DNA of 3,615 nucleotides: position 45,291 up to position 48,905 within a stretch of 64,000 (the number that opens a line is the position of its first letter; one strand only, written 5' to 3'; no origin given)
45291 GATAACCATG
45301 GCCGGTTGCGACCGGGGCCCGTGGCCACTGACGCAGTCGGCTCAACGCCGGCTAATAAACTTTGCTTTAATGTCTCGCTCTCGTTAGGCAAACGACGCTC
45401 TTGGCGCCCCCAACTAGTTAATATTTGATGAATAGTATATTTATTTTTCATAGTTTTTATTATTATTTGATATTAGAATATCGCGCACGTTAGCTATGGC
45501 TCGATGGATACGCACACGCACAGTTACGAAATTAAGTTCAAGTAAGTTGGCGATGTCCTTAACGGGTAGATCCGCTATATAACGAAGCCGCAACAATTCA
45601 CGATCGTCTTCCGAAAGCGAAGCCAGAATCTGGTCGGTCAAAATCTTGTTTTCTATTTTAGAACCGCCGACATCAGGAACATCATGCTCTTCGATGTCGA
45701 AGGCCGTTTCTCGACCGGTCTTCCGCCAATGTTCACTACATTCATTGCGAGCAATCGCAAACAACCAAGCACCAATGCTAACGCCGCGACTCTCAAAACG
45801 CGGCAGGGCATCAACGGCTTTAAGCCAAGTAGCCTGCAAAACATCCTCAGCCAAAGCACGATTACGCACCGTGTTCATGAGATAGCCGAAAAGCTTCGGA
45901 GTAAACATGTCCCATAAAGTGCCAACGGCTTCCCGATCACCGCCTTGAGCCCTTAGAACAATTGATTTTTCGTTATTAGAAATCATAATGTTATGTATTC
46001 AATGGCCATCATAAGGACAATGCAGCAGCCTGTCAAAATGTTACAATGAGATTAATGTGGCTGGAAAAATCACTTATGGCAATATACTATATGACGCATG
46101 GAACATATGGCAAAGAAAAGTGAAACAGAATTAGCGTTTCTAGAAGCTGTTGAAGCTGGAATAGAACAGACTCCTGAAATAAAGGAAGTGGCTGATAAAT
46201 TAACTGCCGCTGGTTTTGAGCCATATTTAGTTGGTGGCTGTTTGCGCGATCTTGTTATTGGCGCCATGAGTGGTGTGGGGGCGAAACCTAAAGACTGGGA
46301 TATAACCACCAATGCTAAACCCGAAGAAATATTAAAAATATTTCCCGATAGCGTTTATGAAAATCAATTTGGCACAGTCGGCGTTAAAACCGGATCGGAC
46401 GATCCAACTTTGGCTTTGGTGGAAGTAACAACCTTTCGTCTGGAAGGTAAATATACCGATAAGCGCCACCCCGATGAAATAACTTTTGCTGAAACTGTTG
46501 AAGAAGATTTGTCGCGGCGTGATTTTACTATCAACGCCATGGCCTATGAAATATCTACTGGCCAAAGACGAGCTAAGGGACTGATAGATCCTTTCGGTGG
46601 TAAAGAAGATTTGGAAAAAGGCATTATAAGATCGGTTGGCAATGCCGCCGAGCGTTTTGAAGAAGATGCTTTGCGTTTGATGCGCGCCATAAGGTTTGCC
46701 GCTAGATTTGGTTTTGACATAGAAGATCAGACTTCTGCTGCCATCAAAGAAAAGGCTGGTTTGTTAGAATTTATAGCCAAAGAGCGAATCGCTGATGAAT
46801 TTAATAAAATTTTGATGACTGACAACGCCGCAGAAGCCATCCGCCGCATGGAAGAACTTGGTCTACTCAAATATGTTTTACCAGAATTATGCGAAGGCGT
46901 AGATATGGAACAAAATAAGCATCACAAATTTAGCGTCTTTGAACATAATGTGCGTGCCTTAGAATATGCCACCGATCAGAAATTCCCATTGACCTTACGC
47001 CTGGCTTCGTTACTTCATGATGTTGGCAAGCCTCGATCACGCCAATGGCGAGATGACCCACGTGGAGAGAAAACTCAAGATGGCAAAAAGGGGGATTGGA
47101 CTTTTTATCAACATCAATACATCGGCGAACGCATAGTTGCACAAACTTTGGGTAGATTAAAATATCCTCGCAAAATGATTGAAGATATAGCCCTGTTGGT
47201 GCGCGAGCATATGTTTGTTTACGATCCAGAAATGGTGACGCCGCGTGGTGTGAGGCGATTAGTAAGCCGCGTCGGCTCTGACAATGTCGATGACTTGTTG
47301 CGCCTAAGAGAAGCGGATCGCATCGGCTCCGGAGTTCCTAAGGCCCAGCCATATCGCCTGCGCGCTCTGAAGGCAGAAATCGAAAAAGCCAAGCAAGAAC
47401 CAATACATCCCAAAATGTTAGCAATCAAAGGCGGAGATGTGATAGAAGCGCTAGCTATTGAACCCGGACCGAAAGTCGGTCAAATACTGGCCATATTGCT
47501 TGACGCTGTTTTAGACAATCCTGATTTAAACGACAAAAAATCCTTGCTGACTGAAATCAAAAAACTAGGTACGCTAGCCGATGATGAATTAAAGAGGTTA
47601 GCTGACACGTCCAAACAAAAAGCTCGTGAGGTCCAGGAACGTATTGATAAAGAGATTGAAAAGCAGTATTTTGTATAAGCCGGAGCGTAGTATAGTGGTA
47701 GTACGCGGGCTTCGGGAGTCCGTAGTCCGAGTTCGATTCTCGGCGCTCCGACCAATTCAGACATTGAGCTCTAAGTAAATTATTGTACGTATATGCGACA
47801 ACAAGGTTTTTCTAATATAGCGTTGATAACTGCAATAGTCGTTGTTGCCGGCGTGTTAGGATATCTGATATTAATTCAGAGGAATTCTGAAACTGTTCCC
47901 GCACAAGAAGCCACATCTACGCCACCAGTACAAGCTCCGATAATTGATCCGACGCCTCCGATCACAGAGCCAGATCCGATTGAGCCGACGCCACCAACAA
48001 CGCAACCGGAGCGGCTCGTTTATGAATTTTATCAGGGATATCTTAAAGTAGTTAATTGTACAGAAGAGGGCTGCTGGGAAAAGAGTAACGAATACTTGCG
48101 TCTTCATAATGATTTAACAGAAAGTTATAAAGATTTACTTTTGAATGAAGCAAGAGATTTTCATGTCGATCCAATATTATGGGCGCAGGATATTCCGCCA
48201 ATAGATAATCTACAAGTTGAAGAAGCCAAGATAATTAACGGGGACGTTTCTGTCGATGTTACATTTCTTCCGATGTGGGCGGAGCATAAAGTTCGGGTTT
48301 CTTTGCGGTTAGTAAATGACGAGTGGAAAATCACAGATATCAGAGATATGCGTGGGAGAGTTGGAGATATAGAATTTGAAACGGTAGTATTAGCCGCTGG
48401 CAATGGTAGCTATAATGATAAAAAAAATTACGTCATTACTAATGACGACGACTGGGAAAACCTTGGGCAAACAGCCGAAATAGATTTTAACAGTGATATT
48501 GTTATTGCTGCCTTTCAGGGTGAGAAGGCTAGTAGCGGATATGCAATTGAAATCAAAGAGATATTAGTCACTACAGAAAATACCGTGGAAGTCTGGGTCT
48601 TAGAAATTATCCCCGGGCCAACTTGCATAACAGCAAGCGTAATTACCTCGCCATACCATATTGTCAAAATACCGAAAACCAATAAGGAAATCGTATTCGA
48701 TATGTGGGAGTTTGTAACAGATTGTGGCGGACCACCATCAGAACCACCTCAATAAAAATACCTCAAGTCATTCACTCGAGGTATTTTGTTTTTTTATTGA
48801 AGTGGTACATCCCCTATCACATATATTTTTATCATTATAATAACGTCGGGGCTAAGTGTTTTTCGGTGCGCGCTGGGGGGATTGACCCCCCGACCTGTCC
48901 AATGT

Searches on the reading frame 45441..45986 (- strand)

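Call 21: search_protein_families(library=pfam, proteins=[window:45441-45986:-])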
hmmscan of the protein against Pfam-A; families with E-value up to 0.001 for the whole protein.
window:45441-45986:- (181 aa): 3 families
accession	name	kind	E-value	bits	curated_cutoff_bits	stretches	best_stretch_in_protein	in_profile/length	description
PF04542.20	Sigma70_r2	-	1e-16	60.9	24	1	26-92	3-70/71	Sigma-70 region 2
PF08281.18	Sigma70_r4_2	-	1.1e-10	41.5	25.7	1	118-165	5-52/54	Sigma-70, region 4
PF04545.22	Sigma70_r4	-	3.2e-09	36.6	24.1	1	121-168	2-49/50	Sigma-70, region 4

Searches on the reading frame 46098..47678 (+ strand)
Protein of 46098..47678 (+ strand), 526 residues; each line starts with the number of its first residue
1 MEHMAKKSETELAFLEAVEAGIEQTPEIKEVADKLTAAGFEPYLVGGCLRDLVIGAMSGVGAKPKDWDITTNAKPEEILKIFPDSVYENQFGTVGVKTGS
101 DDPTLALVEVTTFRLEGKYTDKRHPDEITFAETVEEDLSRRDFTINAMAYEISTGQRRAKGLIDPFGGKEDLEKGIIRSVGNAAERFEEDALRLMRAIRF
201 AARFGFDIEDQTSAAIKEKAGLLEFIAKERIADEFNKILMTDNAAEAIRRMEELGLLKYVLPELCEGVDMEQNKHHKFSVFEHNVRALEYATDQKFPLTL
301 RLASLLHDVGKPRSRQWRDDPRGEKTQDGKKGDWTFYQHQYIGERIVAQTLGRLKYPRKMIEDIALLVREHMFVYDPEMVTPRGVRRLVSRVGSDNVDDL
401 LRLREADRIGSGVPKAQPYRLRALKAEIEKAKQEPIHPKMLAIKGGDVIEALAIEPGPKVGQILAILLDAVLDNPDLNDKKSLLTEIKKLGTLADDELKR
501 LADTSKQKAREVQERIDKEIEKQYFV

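Call 21: search_protein_families(library=pfam, proteins=[window:46098-47678:+])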
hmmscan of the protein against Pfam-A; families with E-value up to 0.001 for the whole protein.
window:46098-47678:+ (526 aa): 4 families
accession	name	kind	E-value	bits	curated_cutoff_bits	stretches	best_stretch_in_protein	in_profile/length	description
PF01743.26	PolyA_pol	-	3.8e-33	115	23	1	43-178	2-126/126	Poly A polymerase head domain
PF12627.12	PolyA_pol_RNAbd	-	1.4e-21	76.4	22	1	205-265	1-61/64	Probable RNA and SrmB- binding site of polymerase A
PF01966.28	HD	-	4.4e-10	40.3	22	1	294-383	21-93/116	HD domain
PF13735.12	tRNA_NucTran2_2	-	9.7e-08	32.6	27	1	391-485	63-147/149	tRNA nucleotidyltransferase domain 2 putative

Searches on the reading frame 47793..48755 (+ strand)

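Call 22: search_protein_families(library=pfam, proteins=[window:47793-48755:+])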
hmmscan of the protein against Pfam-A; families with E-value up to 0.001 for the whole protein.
window:47793-48755:+ (320 aa): 2 families
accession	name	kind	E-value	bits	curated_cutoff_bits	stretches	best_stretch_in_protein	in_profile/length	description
PF14343.11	PrcB_C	-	2.4e-13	50.5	24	1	237-294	2-56/56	PrcB C-terminal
PF12883.13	DUF3828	-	0.00042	21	26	1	71-186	1-123/125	Protein of unknown function (DUF3828)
